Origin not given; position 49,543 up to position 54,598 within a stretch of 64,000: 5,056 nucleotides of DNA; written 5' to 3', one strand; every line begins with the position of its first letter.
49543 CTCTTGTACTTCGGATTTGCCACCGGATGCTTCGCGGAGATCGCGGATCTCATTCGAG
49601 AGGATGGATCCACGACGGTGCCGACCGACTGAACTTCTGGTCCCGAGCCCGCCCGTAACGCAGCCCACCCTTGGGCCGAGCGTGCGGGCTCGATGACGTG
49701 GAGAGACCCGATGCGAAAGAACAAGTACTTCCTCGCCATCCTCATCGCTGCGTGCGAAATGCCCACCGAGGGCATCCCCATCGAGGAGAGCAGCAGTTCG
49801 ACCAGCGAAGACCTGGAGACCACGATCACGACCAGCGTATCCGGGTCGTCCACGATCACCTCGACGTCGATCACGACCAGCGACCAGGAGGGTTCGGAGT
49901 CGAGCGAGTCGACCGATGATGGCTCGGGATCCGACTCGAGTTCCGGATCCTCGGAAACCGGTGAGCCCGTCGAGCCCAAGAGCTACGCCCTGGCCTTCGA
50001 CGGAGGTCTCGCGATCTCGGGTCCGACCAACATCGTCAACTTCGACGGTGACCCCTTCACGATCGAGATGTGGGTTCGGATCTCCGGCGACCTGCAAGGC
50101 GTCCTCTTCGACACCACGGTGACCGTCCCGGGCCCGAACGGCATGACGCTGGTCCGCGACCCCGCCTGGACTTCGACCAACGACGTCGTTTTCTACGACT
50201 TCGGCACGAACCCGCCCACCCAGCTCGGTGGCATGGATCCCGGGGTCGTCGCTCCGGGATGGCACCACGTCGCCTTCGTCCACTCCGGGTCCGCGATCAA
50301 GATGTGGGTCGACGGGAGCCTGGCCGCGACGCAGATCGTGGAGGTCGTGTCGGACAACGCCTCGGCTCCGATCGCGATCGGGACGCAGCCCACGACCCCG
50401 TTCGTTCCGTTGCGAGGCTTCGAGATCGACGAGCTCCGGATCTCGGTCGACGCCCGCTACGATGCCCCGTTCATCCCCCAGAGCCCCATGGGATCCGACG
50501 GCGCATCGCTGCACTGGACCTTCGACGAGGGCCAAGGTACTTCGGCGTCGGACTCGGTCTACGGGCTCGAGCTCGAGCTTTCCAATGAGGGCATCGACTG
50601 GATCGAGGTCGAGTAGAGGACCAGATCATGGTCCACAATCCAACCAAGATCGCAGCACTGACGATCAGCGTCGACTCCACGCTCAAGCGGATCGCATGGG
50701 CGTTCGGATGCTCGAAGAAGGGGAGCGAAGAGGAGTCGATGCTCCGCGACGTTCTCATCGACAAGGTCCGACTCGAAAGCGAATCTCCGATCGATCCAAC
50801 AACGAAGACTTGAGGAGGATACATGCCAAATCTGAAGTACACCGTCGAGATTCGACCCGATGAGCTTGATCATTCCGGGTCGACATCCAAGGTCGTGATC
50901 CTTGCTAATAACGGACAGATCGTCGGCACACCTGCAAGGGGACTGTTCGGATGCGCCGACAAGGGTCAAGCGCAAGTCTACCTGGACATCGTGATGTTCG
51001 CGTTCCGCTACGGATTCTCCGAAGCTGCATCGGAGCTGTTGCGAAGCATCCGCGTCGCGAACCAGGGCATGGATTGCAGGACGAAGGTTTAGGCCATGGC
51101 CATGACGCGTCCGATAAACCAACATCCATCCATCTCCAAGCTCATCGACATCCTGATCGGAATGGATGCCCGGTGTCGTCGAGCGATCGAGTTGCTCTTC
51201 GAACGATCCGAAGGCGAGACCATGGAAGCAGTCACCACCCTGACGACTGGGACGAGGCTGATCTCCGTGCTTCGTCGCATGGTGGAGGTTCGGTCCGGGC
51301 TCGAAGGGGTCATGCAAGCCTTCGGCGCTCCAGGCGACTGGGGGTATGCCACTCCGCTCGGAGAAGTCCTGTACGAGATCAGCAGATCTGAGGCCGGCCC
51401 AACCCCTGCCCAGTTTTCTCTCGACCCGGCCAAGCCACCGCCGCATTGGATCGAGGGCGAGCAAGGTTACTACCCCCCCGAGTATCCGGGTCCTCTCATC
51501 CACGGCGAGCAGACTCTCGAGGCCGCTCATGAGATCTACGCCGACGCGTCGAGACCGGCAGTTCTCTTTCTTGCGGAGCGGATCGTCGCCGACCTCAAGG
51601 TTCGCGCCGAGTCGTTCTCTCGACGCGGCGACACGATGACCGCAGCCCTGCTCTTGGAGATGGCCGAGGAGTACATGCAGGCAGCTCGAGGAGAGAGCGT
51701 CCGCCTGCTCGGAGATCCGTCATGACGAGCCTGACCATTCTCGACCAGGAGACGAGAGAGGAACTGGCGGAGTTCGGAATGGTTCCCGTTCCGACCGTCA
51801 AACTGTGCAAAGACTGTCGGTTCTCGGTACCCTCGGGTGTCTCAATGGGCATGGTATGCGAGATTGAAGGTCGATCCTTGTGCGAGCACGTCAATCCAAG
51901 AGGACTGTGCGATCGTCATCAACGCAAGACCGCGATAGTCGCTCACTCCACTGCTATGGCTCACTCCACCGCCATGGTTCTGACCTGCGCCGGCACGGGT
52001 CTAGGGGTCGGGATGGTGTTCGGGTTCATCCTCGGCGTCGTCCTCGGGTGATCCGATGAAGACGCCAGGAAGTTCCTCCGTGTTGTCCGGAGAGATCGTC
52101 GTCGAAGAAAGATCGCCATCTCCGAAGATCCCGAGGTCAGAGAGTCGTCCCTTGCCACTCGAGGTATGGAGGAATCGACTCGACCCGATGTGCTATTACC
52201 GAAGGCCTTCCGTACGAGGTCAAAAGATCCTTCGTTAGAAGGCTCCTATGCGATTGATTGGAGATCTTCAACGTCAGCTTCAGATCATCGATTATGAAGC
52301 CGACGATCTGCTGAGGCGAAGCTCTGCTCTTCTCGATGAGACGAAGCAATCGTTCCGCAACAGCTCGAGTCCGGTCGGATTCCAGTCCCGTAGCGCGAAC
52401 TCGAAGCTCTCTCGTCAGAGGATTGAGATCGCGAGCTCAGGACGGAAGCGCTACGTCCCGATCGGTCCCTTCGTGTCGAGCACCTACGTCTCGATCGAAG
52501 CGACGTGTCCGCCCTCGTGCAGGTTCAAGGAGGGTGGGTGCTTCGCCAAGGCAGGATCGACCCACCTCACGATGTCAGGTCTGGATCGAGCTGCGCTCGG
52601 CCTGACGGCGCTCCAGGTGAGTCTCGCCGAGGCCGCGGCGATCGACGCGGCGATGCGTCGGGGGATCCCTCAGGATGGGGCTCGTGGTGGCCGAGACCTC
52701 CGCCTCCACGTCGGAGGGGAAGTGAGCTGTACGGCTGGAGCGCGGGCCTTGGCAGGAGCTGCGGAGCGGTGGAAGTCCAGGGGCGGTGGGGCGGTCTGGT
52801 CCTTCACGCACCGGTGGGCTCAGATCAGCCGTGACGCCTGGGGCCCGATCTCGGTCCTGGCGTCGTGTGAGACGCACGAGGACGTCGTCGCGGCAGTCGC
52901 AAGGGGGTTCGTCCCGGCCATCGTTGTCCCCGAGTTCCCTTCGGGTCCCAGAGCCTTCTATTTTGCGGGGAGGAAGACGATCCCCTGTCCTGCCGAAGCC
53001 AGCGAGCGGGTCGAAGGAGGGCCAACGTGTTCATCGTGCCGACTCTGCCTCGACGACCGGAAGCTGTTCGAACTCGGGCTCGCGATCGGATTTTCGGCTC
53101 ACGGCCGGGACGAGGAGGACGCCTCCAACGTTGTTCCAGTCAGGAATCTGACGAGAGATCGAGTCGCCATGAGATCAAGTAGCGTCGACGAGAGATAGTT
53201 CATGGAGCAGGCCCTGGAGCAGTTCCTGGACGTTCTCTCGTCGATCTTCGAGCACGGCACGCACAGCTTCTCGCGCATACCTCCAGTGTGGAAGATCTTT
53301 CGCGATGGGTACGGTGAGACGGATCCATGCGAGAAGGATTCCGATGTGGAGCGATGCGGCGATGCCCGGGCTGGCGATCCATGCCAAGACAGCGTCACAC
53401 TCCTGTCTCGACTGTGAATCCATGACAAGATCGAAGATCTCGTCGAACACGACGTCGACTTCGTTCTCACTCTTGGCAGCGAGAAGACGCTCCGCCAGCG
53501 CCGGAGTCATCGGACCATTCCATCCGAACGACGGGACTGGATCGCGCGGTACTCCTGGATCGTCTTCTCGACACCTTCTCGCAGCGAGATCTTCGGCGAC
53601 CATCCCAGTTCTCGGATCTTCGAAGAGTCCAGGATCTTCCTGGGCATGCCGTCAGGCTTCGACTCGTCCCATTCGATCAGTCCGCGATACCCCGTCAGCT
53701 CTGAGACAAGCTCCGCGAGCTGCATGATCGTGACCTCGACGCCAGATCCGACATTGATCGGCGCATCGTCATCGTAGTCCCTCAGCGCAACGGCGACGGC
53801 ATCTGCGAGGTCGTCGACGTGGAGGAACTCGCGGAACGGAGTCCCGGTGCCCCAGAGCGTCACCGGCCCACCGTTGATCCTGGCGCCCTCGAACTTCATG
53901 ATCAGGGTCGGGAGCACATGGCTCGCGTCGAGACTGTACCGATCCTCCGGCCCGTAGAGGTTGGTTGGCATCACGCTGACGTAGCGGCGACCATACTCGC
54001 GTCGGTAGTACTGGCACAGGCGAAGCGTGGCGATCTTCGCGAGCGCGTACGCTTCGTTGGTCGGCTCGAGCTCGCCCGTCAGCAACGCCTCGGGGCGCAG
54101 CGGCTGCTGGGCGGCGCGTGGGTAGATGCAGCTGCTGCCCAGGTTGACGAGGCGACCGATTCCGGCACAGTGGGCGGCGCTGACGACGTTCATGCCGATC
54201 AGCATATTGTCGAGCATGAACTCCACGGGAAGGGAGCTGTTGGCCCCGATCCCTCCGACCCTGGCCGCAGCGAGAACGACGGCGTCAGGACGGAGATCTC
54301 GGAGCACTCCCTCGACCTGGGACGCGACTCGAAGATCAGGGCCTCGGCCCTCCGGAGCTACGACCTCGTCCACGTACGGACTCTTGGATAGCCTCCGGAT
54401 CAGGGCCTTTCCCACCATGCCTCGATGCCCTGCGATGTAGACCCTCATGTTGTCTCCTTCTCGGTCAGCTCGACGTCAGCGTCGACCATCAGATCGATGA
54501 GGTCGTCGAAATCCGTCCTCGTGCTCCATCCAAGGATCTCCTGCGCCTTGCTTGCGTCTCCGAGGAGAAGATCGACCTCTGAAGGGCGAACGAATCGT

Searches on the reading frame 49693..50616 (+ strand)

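Call 56: search_protein_families(library=phrogs, proteins=[window:49693-50616:+], max_evalue=0.0001)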
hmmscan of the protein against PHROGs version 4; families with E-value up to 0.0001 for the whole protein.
window:49693-50616:+ (307 aa): 7 families
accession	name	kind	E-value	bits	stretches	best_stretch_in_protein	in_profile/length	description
phrog_3545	-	unknown function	3.7e-11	42.8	1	82-263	775-972/1115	-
phrog_18802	-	head and packaging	4e-08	31.2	1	184-266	923-1003/3007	virion structural protein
phrog_701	-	head and packaging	6.5e-07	26.4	1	116-291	4081-4248/6136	virion structural protein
phrog_13163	-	tail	6.9e-06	25.2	1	117-288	575-741/976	baseplate wedge subunit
phrog_24074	-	unknown function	2.1e-05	24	1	116-281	478-635/892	-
phrog_31125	-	unknown function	2.2e-05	24.2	0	110-226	380-501/625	-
phrog_8510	-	head and packaging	3.5e-05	22.7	1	73-232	706-864/1348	virion structural protein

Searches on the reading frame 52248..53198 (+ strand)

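Call 56: search_protein_families(library=phrogs, proteins=[window:52248-53198:+], max_evalue=0.0001)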
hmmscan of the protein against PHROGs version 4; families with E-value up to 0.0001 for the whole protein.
window:52248-53198:+ (316 aa): 1 family
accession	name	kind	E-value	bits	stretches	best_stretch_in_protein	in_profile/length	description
phrog_2554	-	unknown function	1.2e-12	48.6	1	82-289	344-516/529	-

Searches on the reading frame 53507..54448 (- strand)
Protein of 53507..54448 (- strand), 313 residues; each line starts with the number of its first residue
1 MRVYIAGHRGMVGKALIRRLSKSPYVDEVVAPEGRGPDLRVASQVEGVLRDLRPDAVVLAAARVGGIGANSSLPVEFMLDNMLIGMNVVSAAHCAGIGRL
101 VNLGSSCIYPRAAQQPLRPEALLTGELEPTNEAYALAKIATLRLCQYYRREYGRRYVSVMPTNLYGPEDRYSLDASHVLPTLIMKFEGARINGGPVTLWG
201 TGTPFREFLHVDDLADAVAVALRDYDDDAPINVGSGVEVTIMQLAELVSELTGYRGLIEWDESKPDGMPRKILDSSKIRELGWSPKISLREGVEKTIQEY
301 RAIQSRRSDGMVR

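Call 56: search_protein_families(library=phrogs, proteins=[window:53507-54448:-], max_evalue=0.0001)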
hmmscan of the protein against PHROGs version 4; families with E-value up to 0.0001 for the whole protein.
window:53507-54448:- (313 aa): 1 family
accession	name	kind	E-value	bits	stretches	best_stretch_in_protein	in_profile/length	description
phrog_540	-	DNA, RNA and nucleotide metabolism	8.9e-70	236.9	1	1-302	293-596/715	nucleotide-sugar epimerase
